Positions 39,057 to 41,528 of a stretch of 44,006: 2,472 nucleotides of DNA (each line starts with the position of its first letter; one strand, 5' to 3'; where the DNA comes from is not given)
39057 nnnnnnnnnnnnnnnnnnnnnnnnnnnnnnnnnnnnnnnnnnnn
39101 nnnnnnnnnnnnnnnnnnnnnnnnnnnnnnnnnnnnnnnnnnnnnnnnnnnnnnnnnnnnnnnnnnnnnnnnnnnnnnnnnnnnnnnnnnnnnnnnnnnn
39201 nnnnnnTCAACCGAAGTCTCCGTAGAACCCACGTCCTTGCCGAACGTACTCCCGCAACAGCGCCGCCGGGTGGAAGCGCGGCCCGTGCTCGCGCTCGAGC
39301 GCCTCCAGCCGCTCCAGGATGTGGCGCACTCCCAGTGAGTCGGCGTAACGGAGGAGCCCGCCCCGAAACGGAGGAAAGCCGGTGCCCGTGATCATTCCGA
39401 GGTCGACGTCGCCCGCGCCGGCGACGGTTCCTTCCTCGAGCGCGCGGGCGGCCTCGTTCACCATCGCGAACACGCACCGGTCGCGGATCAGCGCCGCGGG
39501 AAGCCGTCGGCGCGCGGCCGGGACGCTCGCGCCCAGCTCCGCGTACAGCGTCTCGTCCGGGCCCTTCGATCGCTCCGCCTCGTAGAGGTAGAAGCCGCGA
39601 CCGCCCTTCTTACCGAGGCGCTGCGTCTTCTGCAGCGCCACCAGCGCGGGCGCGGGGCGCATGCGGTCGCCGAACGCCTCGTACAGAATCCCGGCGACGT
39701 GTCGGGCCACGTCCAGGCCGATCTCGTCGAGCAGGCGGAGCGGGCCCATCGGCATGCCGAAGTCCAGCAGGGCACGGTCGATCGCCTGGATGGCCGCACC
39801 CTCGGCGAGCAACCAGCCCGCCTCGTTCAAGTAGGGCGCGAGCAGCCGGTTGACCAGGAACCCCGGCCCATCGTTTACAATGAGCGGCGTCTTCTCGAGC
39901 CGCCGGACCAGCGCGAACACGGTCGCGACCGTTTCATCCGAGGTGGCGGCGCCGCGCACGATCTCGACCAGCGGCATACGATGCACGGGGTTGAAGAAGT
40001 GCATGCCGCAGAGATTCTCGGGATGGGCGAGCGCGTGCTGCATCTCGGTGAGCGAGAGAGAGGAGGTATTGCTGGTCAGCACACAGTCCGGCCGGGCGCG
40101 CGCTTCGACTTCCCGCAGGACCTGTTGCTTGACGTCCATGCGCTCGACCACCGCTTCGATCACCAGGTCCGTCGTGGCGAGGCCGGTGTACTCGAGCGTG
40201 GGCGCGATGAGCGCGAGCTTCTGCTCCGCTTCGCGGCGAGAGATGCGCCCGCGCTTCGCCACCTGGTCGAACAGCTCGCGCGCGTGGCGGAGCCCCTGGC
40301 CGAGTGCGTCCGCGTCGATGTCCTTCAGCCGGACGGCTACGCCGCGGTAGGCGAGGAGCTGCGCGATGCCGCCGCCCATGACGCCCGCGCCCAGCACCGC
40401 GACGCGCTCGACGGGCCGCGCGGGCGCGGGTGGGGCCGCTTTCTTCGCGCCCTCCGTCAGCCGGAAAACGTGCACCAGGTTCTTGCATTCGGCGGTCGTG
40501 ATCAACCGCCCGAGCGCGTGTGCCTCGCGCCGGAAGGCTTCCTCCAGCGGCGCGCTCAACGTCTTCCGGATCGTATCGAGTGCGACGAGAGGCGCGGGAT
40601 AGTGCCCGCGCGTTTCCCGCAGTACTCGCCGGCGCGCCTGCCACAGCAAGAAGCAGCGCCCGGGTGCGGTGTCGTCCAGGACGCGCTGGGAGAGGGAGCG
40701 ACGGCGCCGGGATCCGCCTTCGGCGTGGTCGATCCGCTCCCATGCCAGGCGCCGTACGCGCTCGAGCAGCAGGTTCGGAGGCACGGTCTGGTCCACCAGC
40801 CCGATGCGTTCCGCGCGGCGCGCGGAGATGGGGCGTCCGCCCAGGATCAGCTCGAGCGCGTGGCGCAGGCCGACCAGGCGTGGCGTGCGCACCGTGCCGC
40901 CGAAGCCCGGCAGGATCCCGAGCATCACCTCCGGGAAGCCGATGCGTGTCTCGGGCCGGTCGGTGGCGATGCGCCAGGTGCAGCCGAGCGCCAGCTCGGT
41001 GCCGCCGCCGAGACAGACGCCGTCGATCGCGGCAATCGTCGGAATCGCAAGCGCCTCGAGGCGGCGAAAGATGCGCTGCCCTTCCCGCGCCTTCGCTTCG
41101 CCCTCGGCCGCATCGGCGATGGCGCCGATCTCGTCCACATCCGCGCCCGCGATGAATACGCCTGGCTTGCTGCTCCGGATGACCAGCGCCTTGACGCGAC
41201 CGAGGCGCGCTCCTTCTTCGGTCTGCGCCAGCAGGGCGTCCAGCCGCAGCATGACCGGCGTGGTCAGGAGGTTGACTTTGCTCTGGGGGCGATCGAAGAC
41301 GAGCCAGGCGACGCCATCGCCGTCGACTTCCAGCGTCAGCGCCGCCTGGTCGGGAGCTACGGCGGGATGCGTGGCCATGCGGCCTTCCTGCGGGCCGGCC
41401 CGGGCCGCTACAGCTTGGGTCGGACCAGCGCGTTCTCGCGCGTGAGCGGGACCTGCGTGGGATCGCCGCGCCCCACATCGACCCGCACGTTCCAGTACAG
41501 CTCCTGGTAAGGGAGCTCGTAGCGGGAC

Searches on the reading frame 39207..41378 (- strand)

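Call 108: search_protein_families(library=pfam, proteins=[window:39207-41378:-], max_evalue=0.0001)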
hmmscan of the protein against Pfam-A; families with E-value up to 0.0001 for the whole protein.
window:39207-41378:- (723 aa): 4 families
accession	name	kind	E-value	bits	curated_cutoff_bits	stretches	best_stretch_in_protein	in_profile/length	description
PF02737.24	3HCDH_N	-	2.4e-60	204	22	1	326-503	2-179/180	3-hydroxyacyl-CoA dehydrogenase, NAD binding domain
PF00725.27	3HCDH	-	8.6e-37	126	22.1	2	506-599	1-97/97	3-hydroxyacyl-CoA dehydrogenase, C-terminal domain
PF00378.25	ECH_1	-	1.1e-29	104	27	1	21-213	4-188/251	Enoyl-CoA hydratase/isomerase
PF16113.10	ECH_2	-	2.8e-21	76.8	27.2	1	25-212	3-185/335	Enoyl-CoA hydratase/isomerase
